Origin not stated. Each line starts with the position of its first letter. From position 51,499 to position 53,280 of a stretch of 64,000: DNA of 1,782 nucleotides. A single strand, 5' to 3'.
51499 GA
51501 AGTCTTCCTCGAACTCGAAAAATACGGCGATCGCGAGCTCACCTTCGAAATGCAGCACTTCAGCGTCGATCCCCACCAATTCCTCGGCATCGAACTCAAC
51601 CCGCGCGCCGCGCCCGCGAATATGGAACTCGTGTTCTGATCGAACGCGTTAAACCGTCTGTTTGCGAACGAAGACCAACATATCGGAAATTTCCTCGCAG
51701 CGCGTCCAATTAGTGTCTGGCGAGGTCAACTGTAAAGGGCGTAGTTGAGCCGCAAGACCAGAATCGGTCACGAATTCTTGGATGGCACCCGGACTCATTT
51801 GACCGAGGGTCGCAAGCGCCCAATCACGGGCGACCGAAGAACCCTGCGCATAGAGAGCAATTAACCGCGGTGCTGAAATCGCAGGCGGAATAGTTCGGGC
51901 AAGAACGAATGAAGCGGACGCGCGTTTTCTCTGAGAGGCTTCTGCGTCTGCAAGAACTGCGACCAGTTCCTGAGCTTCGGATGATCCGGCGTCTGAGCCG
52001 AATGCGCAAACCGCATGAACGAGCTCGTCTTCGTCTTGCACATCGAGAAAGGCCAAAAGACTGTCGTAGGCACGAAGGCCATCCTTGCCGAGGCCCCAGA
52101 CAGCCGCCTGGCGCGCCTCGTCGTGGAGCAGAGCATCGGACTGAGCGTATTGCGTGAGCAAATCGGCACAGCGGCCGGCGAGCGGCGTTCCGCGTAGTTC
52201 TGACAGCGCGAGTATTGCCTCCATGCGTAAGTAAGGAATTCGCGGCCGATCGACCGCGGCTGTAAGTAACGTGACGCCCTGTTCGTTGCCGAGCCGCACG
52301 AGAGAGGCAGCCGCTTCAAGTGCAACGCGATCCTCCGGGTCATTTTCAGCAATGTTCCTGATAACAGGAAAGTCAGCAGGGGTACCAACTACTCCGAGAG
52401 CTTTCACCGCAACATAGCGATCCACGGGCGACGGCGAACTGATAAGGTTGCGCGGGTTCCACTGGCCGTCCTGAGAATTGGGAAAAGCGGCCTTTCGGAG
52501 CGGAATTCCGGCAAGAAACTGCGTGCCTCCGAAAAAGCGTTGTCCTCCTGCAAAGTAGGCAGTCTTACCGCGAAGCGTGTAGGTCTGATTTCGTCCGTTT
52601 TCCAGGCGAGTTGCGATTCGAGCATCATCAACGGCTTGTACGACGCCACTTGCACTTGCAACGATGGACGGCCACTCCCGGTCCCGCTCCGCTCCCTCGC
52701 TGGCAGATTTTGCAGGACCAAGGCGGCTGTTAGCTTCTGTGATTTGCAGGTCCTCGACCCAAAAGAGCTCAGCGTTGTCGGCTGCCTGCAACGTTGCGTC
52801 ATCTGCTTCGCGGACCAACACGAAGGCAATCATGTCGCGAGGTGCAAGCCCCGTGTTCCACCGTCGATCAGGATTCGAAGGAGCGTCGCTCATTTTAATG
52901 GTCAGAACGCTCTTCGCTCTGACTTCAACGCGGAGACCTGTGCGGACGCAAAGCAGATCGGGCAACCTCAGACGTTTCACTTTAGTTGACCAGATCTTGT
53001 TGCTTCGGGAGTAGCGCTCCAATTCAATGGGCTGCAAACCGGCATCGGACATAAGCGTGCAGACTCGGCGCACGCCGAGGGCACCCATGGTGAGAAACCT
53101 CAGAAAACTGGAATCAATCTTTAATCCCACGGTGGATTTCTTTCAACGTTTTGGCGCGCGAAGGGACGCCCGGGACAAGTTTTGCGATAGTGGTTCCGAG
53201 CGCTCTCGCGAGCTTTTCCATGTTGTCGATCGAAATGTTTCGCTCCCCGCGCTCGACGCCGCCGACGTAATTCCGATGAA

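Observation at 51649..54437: PvuII-style C-R/M divergon whose R slot holds an unfamiliar nuclease-HEAT repeat fusion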

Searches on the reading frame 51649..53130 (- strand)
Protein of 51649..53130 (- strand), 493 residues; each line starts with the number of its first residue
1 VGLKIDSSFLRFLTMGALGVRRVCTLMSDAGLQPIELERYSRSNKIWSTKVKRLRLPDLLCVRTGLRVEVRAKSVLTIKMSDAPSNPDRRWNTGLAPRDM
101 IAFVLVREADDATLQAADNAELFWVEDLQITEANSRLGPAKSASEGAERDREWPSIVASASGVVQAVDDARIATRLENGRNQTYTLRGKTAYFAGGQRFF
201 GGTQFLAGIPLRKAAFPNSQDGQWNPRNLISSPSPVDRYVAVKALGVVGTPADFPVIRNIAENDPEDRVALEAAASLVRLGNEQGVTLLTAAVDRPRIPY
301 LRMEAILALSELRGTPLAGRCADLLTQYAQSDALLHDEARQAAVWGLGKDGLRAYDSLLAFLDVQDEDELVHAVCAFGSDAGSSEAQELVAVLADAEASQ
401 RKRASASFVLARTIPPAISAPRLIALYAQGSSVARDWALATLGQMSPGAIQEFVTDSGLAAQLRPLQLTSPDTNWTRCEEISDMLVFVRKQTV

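Call 3: search_protein_families(library=pfam, proteins=[window:51649-53130:-], max_evalue=0.1)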
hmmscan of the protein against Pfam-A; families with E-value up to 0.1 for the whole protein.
window:51649-53130:- (493 aa): 3 families
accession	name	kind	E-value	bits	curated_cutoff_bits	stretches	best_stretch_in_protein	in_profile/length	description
PF13646.12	HEAT_2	-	4.5e-13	49.7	27.7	2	229-310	8-88/88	HEAT repeats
PF03130.22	HEAT_PBS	-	0.0019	19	20.9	0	270-294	2-26/27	PBS lyase HEAT-like repeat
PF01347.28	Vitellogenin_N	-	0.04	12.9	24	0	237-311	478-558/590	Lipoprotein amino terminal region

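Call 4: search_protein_families(library=ncbifam, proteins=[window:51649-53130:-], max_evalue=0.1)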
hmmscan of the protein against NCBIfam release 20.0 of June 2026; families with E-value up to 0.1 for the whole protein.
window:51649-53130:- (493 aa): 3 families
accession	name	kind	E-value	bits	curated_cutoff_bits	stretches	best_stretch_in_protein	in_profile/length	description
NF045915.1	PhycobilmeDegNblB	equivalog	0.0032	17.1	300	1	242-315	120-191/214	phycobilisome degradation protein NblB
NF010374.0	PRK13800.1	equivalog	0.0037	15.6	1196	1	227-342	782-894/898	fumarate reductase/succinate dehydrogenase flavoprotein subunit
NF006501.0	PRK08937.3-1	equivalog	0.03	14.3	310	1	257-306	135-184/191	adenylosuccinate lyase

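Call 5: search_protein_families(library=padloc, proteins=[window:51649-53130:-], max_evalue=0.1)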
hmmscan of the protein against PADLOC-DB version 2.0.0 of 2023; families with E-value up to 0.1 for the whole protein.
window:51649-53130:- (493 aa): 2 families
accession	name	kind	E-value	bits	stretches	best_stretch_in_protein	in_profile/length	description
PDLC02919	HEAT-ARM_XIII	-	0.0065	11.9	1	268-395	1497-1590/1972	-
PDLC02973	WGR_XIII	-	0.0093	12.4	0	229-284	136-191/973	-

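Call 6: search_solved_structures(query=window:51649-53130:-, max_evalue=1, show_alignments=2)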
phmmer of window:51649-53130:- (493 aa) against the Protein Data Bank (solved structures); distinct sequences matched with E-value up to 1: 5.
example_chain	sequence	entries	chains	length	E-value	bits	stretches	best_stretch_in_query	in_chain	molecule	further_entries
4xvp_D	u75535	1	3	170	5.5e-05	25.5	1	237-352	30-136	BGFP-C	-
7p0h_A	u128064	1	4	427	0.0068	18.6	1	339-407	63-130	Helicobacter pylori ComF fused to an artificial alphaREP crystallization helper (named B2)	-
5dcq_A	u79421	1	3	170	0.039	16.1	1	339-410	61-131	artificial repeat proteins (alphaREP3)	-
8rd8_F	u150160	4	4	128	0.56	12.3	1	224-280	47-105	Small ribosomal subunit protein uS9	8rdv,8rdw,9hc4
3ul4_A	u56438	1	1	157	0.68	12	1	55-157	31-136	Cellulosome-anchoring protein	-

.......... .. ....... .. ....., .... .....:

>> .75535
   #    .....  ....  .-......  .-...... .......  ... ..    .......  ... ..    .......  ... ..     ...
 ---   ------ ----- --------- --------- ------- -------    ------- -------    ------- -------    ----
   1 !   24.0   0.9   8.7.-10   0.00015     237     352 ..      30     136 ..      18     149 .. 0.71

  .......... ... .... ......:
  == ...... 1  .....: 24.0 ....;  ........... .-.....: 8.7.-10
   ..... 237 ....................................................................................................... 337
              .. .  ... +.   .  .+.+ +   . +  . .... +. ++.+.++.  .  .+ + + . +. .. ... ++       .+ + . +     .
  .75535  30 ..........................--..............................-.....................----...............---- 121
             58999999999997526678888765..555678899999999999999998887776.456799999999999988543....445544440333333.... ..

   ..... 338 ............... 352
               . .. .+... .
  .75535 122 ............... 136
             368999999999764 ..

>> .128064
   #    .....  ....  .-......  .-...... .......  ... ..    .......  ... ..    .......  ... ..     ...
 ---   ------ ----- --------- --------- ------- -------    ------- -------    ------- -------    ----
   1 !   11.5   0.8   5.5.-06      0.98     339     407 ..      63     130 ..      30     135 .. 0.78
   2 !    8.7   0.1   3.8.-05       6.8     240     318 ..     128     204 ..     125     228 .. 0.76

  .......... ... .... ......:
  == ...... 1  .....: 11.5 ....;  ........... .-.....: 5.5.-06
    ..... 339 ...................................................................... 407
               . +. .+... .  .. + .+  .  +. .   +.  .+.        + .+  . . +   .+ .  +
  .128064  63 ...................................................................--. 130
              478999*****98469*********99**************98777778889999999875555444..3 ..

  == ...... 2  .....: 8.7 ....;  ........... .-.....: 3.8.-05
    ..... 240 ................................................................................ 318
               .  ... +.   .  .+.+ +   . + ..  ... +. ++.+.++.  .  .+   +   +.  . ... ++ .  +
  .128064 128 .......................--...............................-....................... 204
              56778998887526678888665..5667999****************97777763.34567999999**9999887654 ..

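Call 9: find_homologous_proteins(query=window:51649-53130:-, max_evalue=0.001)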
Query window:51649-53130:- (493 aa): 936 proteins with E <= 0.001 among 8000 candidates; the best 120 are listed.
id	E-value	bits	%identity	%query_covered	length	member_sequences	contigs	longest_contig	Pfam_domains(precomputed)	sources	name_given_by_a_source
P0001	0.0e+0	1048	100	97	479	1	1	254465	PF13646.13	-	-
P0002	4.1e-247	839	77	100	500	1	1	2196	PF13646.13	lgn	-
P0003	1.5e-242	824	76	100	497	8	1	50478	PF13646.13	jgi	jgi:hypothetical protein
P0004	2.8e-240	816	75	100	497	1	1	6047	PF13646.13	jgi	jgi:hypothetical protein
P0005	5.0e-240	815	77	97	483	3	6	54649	PF13646.13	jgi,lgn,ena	jgi:hypothetical protein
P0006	2.6e-238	810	75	100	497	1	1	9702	PF13646.13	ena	-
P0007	6.0e-237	805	74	100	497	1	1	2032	PF13646.13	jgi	jgi:hypothetical protein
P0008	2.8e-236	803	75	100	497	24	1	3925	PF13646.13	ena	-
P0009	3.2e-236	803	74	100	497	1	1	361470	PF02985.29,PF13646.13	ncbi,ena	-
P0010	1.5e-235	801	74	100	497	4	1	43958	PF13646.13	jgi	-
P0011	2.1e-235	800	74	100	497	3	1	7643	PF13646.13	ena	-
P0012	4.6e-233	792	76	97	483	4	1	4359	PF13646.13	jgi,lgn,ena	-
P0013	2.5e-231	787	76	97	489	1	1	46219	PF13646.13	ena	-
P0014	2.7e-231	786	74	97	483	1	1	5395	PF13646.13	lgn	-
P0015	6.3e-230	782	76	97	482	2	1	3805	PF13646.13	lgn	-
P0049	8.6e-191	653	62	100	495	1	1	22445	PF13646.13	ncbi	-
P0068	6.7e-155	535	54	100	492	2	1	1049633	PF13646.13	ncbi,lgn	-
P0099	9.3e-126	439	47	100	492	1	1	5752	PF13646.13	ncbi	-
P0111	5.5e-113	396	46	100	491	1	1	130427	PF13646.13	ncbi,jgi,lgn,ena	-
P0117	1.2e-111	392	43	100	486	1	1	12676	PF13646.13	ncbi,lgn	-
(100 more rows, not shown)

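Call 12: find_related_loci(query=A1, collection=genome_contigs, flank=6000)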
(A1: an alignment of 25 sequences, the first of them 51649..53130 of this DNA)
Query A1 (493 aa) in genome_contigs; peptide patterns used: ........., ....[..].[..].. (x = any residue, [..] = any of these).
160 stretches matched a pattern; 93 encode a relative of the query (tblastn E <= 1e-3); the best 80 are kept; 79 distinct loci.
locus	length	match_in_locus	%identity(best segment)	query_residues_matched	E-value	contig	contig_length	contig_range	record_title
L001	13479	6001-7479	74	1-493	0e+0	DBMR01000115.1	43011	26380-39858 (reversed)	MAG TPA_asm: Verrucomicrobia subdivision 3 bacterium UBA693 UBA693_contig_1620, whole genome shotgun sequence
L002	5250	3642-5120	61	1-493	0e+0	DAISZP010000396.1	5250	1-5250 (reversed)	MAG TPA_asm: Luteolibacter sp. isolate CTOTU24494 NODE_8125_length_5250_cov_4.732820, whole genome shotgun sequence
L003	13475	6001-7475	68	1-492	0e+0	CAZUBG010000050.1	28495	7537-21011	MAG TPA_asm: uncultured Bifidobacteriaceae bacterium isolate binchicken_co3_517 genome assembly, contig: NODE_5054_lengt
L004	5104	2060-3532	50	1-493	7e-145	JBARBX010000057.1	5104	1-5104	MAG: Steroidobacteraceae bacterium isolate MFD05826_ilm_asm_bin41 k127_171218, whole genome shotgun sequence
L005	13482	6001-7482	42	1-493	5e-114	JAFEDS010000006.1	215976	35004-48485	MAG: Proteobacteria bacterium isolate SZAS-87 PROT-AMP-1__6__length-215976, whole genome shotgun sequence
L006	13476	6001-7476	43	1-493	3e-112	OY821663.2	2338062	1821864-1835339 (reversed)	MAG: Dehalococcoidia bacterium isolate 04ec0ed8-798b-4585-a8de-e3c995a4e665 genome assembly, chromosome: 1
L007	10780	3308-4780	46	1-493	2e-112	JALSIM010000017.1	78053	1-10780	MAG: Alphaproteobacteria bacterium isolate 354-166_metabat2_scaf2bin.034 354-166_scaffold_212_c1, whole genome shotgun s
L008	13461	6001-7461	43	1-493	4e-112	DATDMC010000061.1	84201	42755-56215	MAG TPA_asm: Pyrinomonadaceae bacterium isolate SMAG_U400 k141_690575, whole genome shotgun sequence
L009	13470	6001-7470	43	1-493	8e-112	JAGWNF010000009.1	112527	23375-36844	MAG: Alphaproteobacteria bacterium isolate REEB225 contig-150_184, whole genome shotgun sequence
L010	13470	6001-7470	42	1-493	4e-108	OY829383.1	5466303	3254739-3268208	MAG: Thalassobaculaceae bacterium isolate 3ad937ce-9e63-495e-a35d-80fcb4f26e16 genome assembly, chromosome: 1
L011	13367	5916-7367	43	1-491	8e-108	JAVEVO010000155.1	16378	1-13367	MAG: Myxococcota bacterium isolate BF4_123 NODE_10915_length_16378_cov_6.214387_Biofilm4, whole genome shotgun sequence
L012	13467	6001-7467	43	1-493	2e-107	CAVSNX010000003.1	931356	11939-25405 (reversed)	MAG: uncultured Acidobacteriota bacterium isolate MFD03346.bin.1.51 genome assembly, contig: contig_12025, whole genome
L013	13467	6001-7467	43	1-493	3e-106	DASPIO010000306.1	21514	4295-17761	MAG TPA_asm: Azospirillum sp. isolate SMAG_U11985 k141_13419, whole genome shotgun sequence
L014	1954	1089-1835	67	1-249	2e-112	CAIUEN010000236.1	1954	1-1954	MAG: uncultured Verrucomicrobiales bacterium isolate Ki1-2-7m_bin-060 genome assembly, contig: bin-060:236/535, whole ge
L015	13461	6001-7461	42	1-493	9e-106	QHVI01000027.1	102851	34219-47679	MAG: Candidatus Angelobacter sp. Gp1-AA117 isolate gp1 AA117 14_0903_12_40cm_200_scaffold_43_curated, whole genome shotg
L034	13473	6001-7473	41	1-493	1e-99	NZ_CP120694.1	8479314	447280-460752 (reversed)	Bradyrhizobium sp. STM 3562 chromosome, complete genome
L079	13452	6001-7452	33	1-493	9e-48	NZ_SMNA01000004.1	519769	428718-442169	Occultella glacieicola strain T3246-1 NODE_4_length_519769_cov_84.288637, whole genome shotgun sequence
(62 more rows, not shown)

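Call 21: predict_structure(alignment_id=A1)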
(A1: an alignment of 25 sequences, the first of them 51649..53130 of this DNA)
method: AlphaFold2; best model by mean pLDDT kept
length: 493 residues; sequences in the alignment: 25
mean_pLDDT: 92.2   pTM: 0.87
mean pLDDT of the five models: 92.2, 92.2, 91.7, 91.0, 90.8
residues with pLDDT >= 90: 401; 70-90: 74; 50-70: 12; < 50: 6
segments of 3 or more residues with pLDDT < 50: 1-5
pLDDT, mean of each block of 10 residues (from residue 1): 53 91 97 94 79 83 96 94 88 94 92 89 97 92 70 96 96 96 96 97 97 92 91 95 96 97 96 98 97 93 95 96 98 92 96 96 94 95 96 96 97 96 96 96 93 93 91 84 84 64
secondary structure, 60 per line:
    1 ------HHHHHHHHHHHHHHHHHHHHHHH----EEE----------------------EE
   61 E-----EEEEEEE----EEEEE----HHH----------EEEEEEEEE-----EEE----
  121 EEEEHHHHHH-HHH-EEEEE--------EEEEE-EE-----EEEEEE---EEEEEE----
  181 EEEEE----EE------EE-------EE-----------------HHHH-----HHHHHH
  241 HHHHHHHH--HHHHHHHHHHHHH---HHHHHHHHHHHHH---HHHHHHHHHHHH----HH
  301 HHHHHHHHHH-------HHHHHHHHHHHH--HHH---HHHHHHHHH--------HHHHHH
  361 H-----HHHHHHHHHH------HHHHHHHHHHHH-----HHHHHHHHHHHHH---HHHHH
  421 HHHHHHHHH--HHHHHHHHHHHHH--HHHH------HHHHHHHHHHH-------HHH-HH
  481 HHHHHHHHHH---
elements in order: H7-29 E34-36 E59-61 E67-73 E78-82 E100-108 E114-116 E121-124 H125-130 E136-140 E149-153 E162-167 E171-176 E181-185 H226-229 H235-248 H251-263 H267-279 H283-294 H299-310 H318-329 H338-346 H355-361 H367-376 H383-394 H400-412 H416-429 H432-444 H447-450 H457-467 H479-490

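Call 23: fold_search(model_id=the predicted structure, library=pdb)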
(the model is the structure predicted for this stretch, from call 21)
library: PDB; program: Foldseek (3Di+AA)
matches with E <= 10: 1214; with E <= 0.001: 23
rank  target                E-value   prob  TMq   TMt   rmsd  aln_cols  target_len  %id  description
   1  7z0g_T                1.1e-05  1.00  0.28  0.51   6.8       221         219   23  CPAP:TUBULIN:IE5 ALPHAREP COMPLEX P1 SPACE GROUP (released 2022-04-13)
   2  7z0g_C                1.1e-05  1.00  0.28  0.51   6.8       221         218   23  CPAP:TUBULIN:IE5 ALPHAREP COMPLEX P1 SPACE GROUP (released 2022-04-13)
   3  7q1f_C                1.7e-05  1.00  0.28  0.51   7.1       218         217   24  CPAP:TUBULIN:IE5 ALPHAREP COMPLEX (released 2022-04-20)
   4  7q1f_T                1.9e-05  1.00  0.27  0.51   6.9       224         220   23  CPAP:TUBULIN:IE5 ALPHAREP COMPLEX (released 2022-04-20)
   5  7p0h_A                2.5e-05  1.00  0.27  0.31  11.1       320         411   18  Crystal structure of Helicobacter pylori ComF fused to an artificial alphaREP crystallization helper(named B2) (released 2022-04-06)
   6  6gwc_C                2.9e-05  1.00  0.28  0.52   6.6       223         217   22  Tubulin:iE5 alphaRep complex (released 2019-01-30)
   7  6fsq                  5.5e-05  1.00  0.19  0.24  14.8       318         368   19  Structure of A3_bGFPD, an artificial bi-domain protein based on two different alphaRep domains : A3 and a GFP binding do (released 2018-08-08)
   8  4zv6_A                8.2e-05  1.00  0.27  0.41   8.9       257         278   22  Crystal structure of the artificial alpharep-7 octarellinV.1 complex (released 2016-05-25)
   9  6gx7_E                1.2e-04  1.00  0.23  0.50   7.8       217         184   22  Tubulin-CopN-alphaRep complex (released 2019-04-24)
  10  4xl5_C                1.5e-04  1.00  0.30  0.51  10.4       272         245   20  X-ray structure of bGFP-A / EGFP complex (released 2015-08-19)
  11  5n3u_A                1.8e-04  1.00  0.24  0.38  12.2       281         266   21  The structure of the complex of CpcE and CpcF of phycocyanin lyase from Nostoc sp. PCC7120 (released 2017-12-06)
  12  4uad_A                2.7e-04  1.00  0.21  0.24  12.7       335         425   16  Importin alpha 7 delta IBB in complex with Influenza PB2 Nuclear Localization Domain (released 2015-02-04)
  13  7jjl_A                3.1e-04  1.00  0.21  0.24  16.0       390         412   13  Crystal structure of Importin Alpha 3 in complex with human LSD1 NLS (released 2020-08-05)
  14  3ltj                  3.2e-04  1.00  0.24  0.51   7.5       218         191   22  Structure of a new family of artificial alpha helicoidal repeat proteins (alpha-Rep) based on thermostable HEAT-like rep (released 2010-10-13)
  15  7n6g_0A               3.7e-04  1.00  0.23  0.23  11.5       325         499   14  C1 of central pair (released 2022-05-18)
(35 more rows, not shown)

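Call 27: search_protein_families(library=padloc, proteins=[L005:3867-5639:-, L034:3889-5673:-, L079:3989-5728:-, L004:150-1949:-], max_evalue=0.00001)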
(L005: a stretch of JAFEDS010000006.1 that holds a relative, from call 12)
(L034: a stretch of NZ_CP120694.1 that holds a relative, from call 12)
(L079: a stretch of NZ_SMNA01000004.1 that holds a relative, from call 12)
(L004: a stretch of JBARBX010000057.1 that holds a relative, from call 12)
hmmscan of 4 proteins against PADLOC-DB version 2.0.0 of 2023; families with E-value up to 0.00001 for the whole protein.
L005:3867-5639:- (590 aa): 18 families
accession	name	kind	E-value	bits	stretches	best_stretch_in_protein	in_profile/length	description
PDLC03312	MTase_II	-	2e-93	312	1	5-561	177-722/1344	Type II methyltransferase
PDLC02541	PglX|PglXI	-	1.3e-87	292.9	1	12-529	108-653/919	PglXI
PDLC03346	MTase_II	-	4e-49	165.2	2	126-506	361-744/1068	Type II methyltransferase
PDLC03319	MTase_II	-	2.9e-28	97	1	234-503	163-426/503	Type II methyltransferase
PDLC03367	MTase_II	-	4.3e-18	63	1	11-467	8-448/633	Type II methyltransferase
PDLC03380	MTase_II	-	2.7e-13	47.9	1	359-444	258-342/393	Type II methyltransferase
PDLC03228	MTase_II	-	2e-11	42.2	1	25-68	144-187/227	Type II methyltransferase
PDLC03371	MTase_II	-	1.6e-10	39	1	26-68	192-234/260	Type II methyltransferase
PDLC03325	MTase_II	-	6.6e-10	36.3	0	344-466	273-390/426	Type II methyltransferase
PDLC03233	MTase_II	-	1.9e-09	34.7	0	349-490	479-635/731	Type II methyltransferase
PDLC03732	oMTase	-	2.9e-09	34.9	1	19-74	178-236/258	orphan methyltransferase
PDLC03300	MTase_II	-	2.2e-08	31.5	1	24-74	214-264/302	Type II methyltransferase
PDLC03239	MTase_II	-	3.4e-08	30.6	0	23-113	69-161/442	Type II methyltransferase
PDLC03308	MTase_II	-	1.6e-07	28.7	0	25-68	333-376/419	Type II methyltransferase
PDLC03299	MTase_II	-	3.5e-07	28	0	27-76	198-247/296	Type II methyltransferase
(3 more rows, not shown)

L034:3889-5673:- (594 aa): 21 families
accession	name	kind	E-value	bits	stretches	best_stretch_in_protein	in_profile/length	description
PDLC03312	MTase_II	-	8.2e-100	333.2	1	10-530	177-688/1344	Type II methyltransferase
PDLC02541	PglX|PglXI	-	6.5e-84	280.6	2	72-506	189-624/919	PglXI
PDLC03346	MTase_II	-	1.1e-45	153.8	2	353-506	591-738/1068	Type II methyltransferase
PDLC03319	MTase_II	-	9.6e-22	75.5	1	248-470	170-392/503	Type II methyltransferase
PDLC03228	MTase_II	-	3.4e-13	48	1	30-74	144-188/227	Type II methyltransferase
PDLC03367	MTase_II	-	3.8e-13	46.6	1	19-471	11-447/633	Type II methyltransferase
PDLC03325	MTase_II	-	1.5e-11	41.7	1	356-495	280-415/426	Type II methyltransferase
PDLC03380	MTase_II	-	4.2e-11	40.7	1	352-449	247-342/393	Type II methyltransferase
PDLC03371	MTase_II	-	1.1e-10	39.5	1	31-73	192-234/260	Type II methyltransferase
PDLC03732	oMTase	-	2.6e-09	35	1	10-82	166-239/258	orphan methyltransferase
PDLC03300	MTase_II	-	4.1e-09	33.9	1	29-79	214-264/302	Type II methyltransferase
PDLC03353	MTase_II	-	6.7e-09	33.7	0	358-457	17-94/260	Type II methyltransferase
PDLC03233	MTase_II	-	5.9e-08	29.7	1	356-501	481-641/731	Type II methyltransferase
PDLC03239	MTase_II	-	7.5e-08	29.5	0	28-86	69-129/442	Type II methyltransferase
PDLC04134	mad2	-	7.8e-08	29.6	0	348-466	338-418/492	mads_2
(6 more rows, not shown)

L079:3989-5728:- (579 aa): 24 families
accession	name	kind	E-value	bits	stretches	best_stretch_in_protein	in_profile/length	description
PDLC03312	MTase_II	-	2e-97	325.3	1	8-499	175-665/1344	Type II methyltransferase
PDLC02541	PglX|PglXI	-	1e-72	243.6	2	72-494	189-618/919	PglXI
PDLC03346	MTase_II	-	6.3e-39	131.4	2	236-483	488-723/1068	Type II methyltransferase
PDLC03367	MTase_II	-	6.5e-23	78.9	1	22-522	14-510/633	Type II methyltransferase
PDLC03319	MTase_II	-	6.8e-19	66.1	1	231-455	159-383/503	Type II methyltransferase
PDLC03325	MTase_II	-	1e-13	48.8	1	346-469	274-392/426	Type II methyltransferase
PDLC03320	MTase_II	-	2.4e-10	38.1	1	32-73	215-256/289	Type II methyltransferase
PDLC03380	MTase_II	-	3.4e-10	37.7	1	355-445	254-344/393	Type II methyltransferase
PDLC03233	MTase_II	-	7.5e-10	36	0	403-482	551-630/731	Type II methyltransferase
PDLC03239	MTase_II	-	2.7e-09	34.2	0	24-92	62-135/442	Type II methyltransferase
PDLC03371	MTase_II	-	3.8e-09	34.5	1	32-73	193-234/260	Type II methyltransferase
PDLC03228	MTase_II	-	4.2e-09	34.6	1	31-73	145-187/227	Type II methyltransferase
PDLC03732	oMTase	-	4.5e-09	34.3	1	32-78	189-235/258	orphan methyltransferase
PDLC03308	MTase_II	-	8.5e-09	32.9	0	30-73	333-376/419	Type II methyltransferase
PDLC03353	MTase_II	-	9.8e-09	33.1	0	357-455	21-98/260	Type II methyltransferase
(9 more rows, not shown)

L004:150-1949:- (599 aa): 25 families
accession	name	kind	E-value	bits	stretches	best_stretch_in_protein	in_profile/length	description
PDLC03312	MTase_II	-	1.3e-99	332.5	1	16-556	171-701/1344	Type II methyltransferase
PDLC02541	PglX|PglXI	-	1.6e-78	262.8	2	83-519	188-626/919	PglXI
PDLC03346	MTase_II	-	5.4e-46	154.8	2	137-516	355-737/1068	Type II methyltransferase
PDLC03319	MTase_II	-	2.5e-18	64.2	1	261-477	171-388/503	Type II methyltransferase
PDLC03367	MTase_II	-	4.5e-15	53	1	27-480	7-445/633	Type II methyltransferase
PDLC03380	MTase_II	-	1.2e-12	45.8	1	261-460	156-342/393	Type II methyltransferase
PDLC03228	MTase_II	-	1.3e-11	42.7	1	42-85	144-187/227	Type II methyltransferase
PDLC03325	MTase_II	-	3.3e-11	40.6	0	362-460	275-365/426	Type II methyltransferase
PDLC03371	MTase_II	-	5.3e-10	37.3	1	43-85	192-234/260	Type II methyltransferase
PDLC03300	MTase_II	-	2.5e-09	34.6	1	39-90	212-263/302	Type II methyltransferase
PDLC03233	MTase_II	-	4.2e-09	33.5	0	367-498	481-629/731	Type II methyltransferase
PDLC03327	MTase_II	-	1.9e-08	31.9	0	41-102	222-283/319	Type II methyltransferase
PDLC03339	MTase_II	-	3e-08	30.8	1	39-100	207-268/399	Type II methyltransferase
PDLC03320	MTase_II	-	5.8e-08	30.2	0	44-87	215-258/289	Type II methyltransferase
PDLC03299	MTase_II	-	8.6e-08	30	0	43-92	197-246/296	Type II methyltransferase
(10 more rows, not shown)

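Call 28: search_protein_families(library=pfam, proteins=[L005:3867-5639:-, L034:3889-5673:-, L079:3989-5728:-, L004:150-1949:-], max_evalue=0.01)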
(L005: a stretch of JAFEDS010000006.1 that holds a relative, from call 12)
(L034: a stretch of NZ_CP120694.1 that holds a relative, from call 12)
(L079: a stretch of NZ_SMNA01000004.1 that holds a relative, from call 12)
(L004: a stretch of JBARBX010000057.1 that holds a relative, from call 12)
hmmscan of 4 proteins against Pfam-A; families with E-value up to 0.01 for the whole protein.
L005:3867-5639:- (590 aa): 2 families
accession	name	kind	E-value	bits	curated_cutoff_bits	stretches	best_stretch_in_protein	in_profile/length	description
PF01555.25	N6_N4_Mtase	-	1.3e-15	58.4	26.7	2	24-69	161-206/221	DNA methylase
PF03602.21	Cons_hypoth95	-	3e-05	24.2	24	0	353-390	101-142/182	Conserved hypothetical protein 95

L034:3889-5673:- (594 aa): 3 families
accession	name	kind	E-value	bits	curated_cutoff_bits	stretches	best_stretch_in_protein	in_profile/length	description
PF01555.25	N6_N4_Mtase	-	9e-15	55.7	26.7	2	29-81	161-206/221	DNA methylase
PF03602.21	Cons_hypoth95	-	0.00057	20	24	0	364-395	107-142/182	Conserved hypothetical protein 95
PF09723.15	Zn_ribbon_8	-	0.0022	18.4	34.4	1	138-176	4-40/41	Zinc ribbon domain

L079:3989-5728:- (579 aa): 3 families
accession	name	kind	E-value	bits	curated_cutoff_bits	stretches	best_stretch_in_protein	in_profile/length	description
PF01555.25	N6_N4_Mtase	-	3.1e-16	60.5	26.7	2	29-81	161-206/221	DNA methylase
PF08241.18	Methyltransf_11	-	0.0003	21.8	21.2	0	420-436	77-93/95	Methyltransferase domain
PF03602.21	Cons_hypoth95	-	0.00034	20.8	24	0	354-391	101-143/182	Conserved hypothetical protein 95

L004:150-1949:- (599 aa): 3 families
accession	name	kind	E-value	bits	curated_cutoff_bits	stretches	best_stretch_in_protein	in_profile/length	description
PF01555.25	N6_N4_Mtase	-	2.4e-13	51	26.7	1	42-87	162-207/221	DNA methylase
PF03602.21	Cons_hypoth95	-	0.0002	21.5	24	0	361-407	93-143/182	Conserved hypothetical protein 95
PF02475.24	TRM5-TYW2_MTfase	-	0.0022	18.4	28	1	55-89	30-64/164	TRM5/TYW2 methyltransferase domain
